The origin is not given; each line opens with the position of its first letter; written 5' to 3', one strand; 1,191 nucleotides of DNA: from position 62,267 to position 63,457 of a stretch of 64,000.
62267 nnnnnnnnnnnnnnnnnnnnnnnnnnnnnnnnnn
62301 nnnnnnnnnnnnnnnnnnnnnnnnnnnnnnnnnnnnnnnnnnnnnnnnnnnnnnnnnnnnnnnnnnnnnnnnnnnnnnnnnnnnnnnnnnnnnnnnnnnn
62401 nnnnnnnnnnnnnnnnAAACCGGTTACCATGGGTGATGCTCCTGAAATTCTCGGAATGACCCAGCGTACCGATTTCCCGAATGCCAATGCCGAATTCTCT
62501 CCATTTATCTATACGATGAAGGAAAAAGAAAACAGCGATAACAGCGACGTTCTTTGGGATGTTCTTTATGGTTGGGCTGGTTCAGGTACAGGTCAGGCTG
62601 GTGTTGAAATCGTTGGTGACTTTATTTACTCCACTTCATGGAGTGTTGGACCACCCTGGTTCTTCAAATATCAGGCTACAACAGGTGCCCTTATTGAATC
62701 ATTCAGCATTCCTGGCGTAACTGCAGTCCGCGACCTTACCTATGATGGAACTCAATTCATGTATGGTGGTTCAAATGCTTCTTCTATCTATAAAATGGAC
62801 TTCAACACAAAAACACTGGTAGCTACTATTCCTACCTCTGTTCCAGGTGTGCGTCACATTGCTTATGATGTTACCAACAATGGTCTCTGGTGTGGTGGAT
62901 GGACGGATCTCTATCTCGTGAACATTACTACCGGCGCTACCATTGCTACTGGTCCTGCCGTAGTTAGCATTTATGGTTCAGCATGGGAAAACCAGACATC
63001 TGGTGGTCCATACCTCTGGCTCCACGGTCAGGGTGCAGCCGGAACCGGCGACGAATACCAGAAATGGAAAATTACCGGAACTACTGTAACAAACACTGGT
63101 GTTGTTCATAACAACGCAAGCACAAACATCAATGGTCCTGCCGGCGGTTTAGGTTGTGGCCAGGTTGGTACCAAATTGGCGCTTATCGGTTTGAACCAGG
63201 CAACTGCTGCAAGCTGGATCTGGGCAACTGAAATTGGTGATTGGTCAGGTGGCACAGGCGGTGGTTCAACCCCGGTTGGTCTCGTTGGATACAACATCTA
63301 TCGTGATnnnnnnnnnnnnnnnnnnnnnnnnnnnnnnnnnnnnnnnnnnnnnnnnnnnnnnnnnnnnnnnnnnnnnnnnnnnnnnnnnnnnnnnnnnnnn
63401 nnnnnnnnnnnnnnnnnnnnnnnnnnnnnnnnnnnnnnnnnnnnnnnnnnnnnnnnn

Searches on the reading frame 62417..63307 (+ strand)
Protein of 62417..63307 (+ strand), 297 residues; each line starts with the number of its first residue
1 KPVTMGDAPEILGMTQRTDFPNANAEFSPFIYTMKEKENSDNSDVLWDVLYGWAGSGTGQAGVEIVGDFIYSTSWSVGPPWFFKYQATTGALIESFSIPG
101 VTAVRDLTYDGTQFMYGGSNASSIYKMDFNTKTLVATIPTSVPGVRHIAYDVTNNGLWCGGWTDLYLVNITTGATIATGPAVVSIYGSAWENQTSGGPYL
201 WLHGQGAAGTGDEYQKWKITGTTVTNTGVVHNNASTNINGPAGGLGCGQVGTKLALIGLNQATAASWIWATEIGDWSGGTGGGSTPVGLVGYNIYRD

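Call 9: search_protein_families(library=pfam, proteins=[window:62417-63307:+], max_evalue=10)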
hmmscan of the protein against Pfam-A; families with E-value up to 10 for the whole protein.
window:62417-63307:+ (297 aa): 0 families

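Call 14: find_homologous_proteins(query=window:62444-63277:+)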
Query window:62444-63277:+ (278 aa): 3 proteins with E <= 0.001 among 2538 candidates.
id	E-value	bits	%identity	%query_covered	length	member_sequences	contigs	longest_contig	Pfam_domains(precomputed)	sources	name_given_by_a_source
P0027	5.7e-58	215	59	61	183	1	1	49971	-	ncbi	-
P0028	1.5e-33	135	44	67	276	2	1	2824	-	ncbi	ncbi:MAG: hypothetical protein ABH826_05125, partial [Patescibacteria group bacterium]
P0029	1.9e-32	131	51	54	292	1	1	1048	-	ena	-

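Call 18: search_solved_structures(query=A2, max_evalue=10)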
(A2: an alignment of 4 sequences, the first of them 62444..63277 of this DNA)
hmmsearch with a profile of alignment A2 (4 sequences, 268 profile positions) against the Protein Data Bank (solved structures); distinct sequences matched with E-value up to 10: 1.
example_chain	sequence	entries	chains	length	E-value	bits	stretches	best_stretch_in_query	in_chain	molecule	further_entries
2faw_A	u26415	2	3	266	0.11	15.4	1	100-160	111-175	glutamine cyclotransferase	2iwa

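Call 30: predict_structure(alignment_id=A2)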
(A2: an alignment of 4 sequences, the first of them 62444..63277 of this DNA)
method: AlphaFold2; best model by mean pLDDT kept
length: 278 residues; sequences in the alignment: 4
mean_pLDDT: 59.3   pTM: 0.63
mean pLDDT of the five models: 59.3, 57.5, 56.0, 54.4, 51.0
residues with pLDDT >= 90: 21; 70-90: 101; 50-70: 51; < 50: 105
segments of 3 or more residues with pLDDT < 50: 1-50, 224-278
pLDDT, mean of each block of 10 residues (from residue 1): 23 25 29 38 39 62 66 67 69 76 80 82 86 86 88 90 92 78 65 69 70 80 41 32 36 30 30 25
secondary structure, 60 per line:
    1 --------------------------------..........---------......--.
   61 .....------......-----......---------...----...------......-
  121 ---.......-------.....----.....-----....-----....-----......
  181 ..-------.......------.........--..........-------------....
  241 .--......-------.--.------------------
elements in order: H33-42 E52-57 E60-65 E72-77 E83-88 E98-100 E105-107 E114-119 E124-130 E138-142 E147-151 E157-160 E166-169 E175-182 E190-196 E203-211 E214-223 E237-241 E244-249

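Call 44: find_homologous_proteins(query=A4)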
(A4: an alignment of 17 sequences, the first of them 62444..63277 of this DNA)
Query A4 (17 sequences) (278 aa, profile of the alignment): 176 proteins with E <= 0.001 among 8000 candidates; the best 120 are listed.
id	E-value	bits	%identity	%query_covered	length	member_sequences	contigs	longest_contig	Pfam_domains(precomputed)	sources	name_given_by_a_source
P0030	1.9e-90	321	45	86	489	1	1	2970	PF18962.8,PF13860.13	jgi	jgi:DNA-binding beta-propeller fold protein YncE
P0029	3.3e-89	317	51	54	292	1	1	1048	-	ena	-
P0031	1.1e-88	315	41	76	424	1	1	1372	PF00041.28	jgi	jgi:hypothetical protein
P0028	4.0e-85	303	44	67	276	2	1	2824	-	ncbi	ncbi:MAG: hypothetical protein ABH826_05125, partial [Patescibacteria group bacterium]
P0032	5.0e-84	300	40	77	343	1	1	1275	-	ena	-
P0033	1.2e-83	299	39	80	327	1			-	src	-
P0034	2.4e-82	294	37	86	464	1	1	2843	PF18962.8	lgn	-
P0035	8.6e-82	293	40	84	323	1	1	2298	-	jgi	-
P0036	1.4e-81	292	42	78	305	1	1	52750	-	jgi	jgi:hypothetical protein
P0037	3.0e-81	291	44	73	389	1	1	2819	-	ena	-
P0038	3.7e-81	290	42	82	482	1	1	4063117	-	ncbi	ncbi:MAG: hypothetical protein JSW33_12960, partial [bacterium]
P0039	1.1e-80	289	41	76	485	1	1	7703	PF18962.8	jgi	jgi:hypothetical protein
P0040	8.2e-80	286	39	76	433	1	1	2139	-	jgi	-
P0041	9.9e-80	286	37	81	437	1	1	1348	PF18962.8,PF13860.13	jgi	jgi:hypothetical protein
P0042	6.5e-79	283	36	88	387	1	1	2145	PF18962.8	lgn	-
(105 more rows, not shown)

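Call 45: search_protein_families(library=ncbifam, proteins=[window:62444-63277:+], max_evalue=1)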
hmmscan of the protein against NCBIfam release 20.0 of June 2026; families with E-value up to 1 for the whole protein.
window:62444-63277:+ (278 aa): 0 families

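Call 75: search_protein_representatives(alignment_id=A2)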
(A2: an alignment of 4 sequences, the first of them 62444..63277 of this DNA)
Query: 4 sequences, 268 profile positions. Proteins with E-value up to 0.001 (for the whole library): 2377; up to 1e-10: 1494; up to 1e-30: 779. The best 150 are listed.
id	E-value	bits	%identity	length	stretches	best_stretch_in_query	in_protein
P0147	5.9e-146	501.5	-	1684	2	36-262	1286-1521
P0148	1.2e-140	484.1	-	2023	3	32-244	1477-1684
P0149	1.9e-139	480.2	-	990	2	37-262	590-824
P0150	2.3e-136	470.1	-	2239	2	20-262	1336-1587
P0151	1.2e-130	451.3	-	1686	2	33-261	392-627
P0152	1.7e-128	444.3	-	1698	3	34-256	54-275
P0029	4.3e-119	413.5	-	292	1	1-265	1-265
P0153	3.9e-118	410.3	-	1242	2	32-261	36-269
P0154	1.3e-117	408.6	-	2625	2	32-248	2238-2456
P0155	5.3e-112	390.2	-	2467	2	29-261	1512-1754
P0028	3.0e-110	384.5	-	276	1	1-235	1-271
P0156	6.5e-110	383.4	-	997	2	34-261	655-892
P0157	3.5e-109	380.9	-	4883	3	28-252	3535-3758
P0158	4.8e-109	380.5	-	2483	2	32-252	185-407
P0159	5.5e-108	377.0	-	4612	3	20-244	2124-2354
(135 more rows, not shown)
